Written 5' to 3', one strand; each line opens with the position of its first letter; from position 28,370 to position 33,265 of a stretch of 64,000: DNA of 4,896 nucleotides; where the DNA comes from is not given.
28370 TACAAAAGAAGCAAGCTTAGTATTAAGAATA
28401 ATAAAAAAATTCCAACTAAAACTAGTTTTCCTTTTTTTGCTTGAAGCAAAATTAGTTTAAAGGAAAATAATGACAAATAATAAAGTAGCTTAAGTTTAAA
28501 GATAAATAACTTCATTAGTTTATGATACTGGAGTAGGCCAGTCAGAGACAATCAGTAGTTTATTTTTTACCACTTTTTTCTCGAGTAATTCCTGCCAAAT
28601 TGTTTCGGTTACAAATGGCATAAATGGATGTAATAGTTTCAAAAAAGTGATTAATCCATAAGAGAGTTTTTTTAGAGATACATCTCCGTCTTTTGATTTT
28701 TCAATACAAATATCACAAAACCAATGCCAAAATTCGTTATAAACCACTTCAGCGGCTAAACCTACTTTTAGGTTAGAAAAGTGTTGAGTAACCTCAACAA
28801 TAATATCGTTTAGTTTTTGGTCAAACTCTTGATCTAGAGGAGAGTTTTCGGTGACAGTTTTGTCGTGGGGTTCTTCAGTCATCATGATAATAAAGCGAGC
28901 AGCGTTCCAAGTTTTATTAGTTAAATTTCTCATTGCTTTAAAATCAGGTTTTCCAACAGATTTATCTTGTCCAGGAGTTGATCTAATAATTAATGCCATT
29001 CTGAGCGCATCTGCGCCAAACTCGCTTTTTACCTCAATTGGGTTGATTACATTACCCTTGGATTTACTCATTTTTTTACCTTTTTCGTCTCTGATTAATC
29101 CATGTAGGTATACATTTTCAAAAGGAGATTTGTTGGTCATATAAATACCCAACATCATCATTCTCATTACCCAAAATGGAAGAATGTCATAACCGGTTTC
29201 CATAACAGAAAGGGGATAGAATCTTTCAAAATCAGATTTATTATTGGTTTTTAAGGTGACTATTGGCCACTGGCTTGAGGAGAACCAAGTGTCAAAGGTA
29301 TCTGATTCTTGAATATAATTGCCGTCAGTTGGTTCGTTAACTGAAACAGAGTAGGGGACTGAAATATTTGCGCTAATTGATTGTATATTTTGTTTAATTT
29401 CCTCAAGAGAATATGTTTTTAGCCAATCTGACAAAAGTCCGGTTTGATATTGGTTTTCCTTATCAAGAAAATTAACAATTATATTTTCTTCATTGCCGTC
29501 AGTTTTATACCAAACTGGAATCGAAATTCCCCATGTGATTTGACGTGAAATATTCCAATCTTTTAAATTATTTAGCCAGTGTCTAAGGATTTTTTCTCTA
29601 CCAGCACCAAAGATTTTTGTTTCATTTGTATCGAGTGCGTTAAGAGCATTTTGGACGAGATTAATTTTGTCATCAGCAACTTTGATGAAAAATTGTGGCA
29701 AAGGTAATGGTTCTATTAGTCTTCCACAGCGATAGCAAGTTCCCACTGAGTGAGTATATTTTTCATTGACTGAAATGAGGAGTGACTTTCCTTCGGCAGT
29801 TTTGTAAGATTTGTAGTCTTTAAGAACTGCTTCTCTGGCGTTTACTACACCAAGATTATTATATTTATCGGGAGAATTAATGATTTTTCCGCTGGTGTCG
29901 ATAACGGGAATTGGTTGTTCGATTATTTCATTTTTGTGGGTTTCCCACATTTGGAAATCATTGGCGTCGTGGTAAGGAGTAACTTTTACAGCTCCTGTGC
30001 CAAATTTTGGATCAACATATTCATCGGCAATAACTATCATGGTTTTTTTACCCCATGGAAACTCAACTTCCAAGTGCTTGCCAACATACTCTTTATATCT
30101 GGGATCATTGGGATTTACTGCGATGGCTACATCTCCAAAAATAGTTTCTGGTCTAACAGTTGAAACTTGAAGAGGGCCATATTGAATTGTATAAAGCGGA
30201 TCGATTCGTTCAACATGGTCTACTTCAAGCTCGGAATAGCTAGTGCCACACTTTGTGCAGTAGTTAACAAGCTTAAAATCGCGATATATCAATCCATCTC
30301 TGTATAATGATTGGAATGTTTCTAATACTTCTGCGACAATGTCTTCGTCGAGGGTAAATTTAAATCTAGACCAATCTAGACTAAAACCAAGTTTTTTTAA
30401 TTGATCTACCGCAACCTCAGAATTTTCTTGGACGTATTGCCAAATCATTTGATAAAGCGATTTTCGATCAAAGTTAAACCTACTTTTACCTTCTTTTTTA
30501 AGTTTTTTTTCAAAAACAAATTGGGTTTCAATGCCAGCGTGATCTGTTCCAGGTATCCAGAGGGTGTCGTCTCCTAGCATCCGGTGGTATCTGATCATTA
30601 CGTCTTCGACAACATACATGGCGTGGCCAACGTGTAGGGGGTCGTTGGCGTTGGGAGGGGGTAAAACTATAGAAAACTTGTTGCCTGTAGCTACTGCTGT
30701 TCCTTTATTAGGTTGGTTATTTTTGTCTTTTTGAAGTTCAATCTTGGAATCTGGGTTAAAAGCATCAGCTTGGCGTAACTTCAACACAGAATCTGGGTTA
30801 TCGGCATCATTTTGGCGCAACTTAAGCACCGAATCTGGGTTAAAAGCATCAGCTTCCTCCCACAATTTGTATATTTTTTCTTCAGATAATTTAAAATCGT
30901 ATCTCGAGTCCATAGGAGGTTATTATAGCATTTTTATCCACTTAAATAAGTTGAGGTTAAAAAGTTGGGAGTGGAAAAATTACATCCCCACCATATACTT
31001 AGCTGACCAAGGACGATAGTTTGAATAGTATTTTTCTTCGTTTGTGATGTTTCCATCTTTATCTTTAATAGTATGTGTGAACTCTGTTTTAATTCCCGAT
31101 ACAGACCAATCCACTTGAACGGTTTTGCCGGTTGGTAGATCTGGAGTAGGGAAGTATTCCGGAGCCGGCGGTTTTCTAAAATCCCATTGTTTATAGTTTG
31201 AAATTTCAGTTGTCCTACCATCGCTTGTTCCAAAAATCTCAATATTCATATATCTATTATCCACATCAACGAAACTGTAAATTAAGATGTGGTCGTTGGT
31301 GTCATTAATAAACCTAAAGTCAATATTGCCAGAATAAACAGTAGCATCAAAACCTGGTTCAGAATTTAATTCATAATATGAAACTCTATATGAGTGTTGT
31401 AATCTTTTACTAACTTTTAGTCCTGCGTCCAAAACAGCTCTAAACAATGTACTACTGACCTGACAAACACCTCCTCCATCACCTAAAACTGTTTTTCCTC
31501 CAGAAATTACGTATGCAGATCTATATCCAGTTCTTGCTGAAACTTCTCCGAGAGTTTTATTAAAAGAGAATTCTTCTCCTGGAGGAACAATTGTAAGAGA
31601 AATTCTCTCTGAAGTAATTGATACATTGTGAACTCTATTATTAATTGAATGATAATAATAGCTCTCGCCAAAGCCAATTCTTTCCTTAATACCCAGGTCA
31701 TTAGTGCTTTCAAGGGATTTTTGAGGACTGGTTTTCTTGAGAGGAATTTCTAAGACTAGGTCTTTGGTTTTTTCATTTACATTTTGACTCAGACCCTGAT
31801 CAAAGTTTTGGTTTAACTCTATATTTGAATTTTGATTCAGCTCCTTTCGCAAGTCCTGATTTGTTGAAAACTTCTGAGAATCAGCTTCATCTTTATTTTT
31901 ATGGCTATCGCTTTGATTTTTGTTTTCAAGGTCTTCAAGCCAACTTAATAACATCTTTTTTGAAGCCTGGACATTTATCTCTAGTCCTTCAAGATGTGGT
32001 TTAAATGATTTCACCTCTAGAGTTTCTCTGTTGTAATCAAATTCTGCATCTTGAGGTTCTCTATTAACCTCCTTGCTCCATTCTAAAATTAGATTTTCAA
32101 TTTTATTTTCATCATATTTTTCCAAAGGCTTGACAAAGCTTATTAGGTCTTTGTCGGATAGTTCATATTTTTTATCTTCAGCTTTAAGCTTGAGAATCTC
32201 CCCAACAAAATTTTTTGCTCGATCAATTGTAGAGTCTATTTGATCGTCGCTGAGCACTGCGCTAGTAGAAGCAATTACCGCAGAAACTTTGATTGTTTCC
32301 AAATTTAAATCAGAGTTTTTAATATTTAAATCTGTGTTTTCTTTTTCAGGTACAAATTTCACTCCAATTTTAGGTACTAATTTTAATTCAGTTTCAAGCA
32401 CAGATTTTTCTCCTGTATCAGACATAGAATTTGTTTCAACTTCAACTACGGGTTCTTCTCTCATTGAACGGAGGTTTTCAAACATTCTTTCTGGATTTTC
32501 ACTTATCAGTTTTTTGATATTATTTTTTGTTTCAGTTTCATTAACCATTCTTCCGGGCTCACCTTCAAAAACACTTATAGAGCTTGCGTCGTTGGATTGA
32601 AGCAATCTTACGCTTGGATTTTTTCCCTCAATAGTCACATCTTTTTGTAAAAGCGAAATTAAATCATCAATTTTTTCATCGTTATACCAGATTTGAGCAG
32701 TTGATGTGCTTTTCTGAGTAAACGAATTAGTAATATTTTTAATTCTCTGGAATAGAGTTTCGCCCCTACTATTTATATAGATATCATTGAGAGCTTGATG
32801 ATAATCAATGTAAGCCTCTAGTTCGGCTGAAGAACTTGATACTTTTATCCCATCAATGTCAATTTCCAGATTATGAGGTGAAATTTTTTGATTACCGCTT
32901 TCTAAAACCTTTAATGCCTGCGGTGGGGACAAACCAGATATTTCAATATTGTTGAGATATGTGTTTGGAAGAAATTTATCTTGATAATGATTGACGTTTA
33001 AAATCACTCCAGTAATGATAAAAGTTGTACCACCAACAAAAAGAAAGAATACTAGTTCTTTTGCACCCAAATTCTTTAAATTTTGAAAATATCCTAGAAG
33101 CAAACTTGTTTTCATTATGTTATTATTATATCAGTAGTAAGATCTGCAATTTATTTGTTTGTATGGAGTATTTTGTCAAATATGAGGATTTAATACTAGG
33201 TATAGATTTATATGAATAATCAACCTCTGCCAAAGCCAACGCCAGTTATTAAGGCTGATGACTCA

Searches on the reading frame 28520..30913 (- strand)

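Call 7: search_protein_families(library=pfam, proteins=[window:28520-30913:-], max_evalue=0.001)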
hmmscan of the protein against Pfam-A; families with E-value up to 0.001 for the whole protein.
window:28520-30913:- (797 aa): 5 families
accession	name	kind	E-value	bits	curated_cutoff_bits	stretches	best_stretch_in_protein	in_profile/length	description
PF00133.28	tRNA-synt_1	-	4.1e-108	362.2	22.7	1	77-651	22-411/414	tRNA synthetases class I (I, L, M and V)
PF09334.17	tRNA-synt_1g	-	2.5e-24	86.2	20.1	3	87-231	8-135/391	tRNA synthetases class I (M)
PF08264.19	Anticodon_1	-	7.9e-20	71.7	25.1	1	694-794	1-106/148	Anticodon-binding domain of tRNA ligase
PF13603.12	tRNA-synt_1_2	-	4.3e-05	23.5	25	1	279-339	85-144/185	Leucyl-tRNA synthetase, editing domain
PF01921.24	tRNA-synt_1f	-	0.00045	19.7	27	0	597-655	267-322/360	tRNA synthetases class I (K)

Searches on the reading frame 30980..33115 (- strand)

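Call 7: search_protein_families(library=pfam, proteins=[window:30980-33115:-], max_evalue=0.001)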
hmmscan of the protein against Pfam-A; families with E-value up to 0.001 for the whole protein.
window:30980-33115:- (711 aa): 2 families
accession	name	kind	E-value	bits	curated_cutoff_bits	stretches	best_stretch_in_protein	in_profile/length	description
PF04294.18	VanW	-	2.2e-41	140.8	27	1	493-625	1-127/130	VanW like protein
PF12229.13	PG_binding_4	-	3.8e-15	56.5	22.1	2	94-209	3-114/117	Putative peptidoglycan binding domain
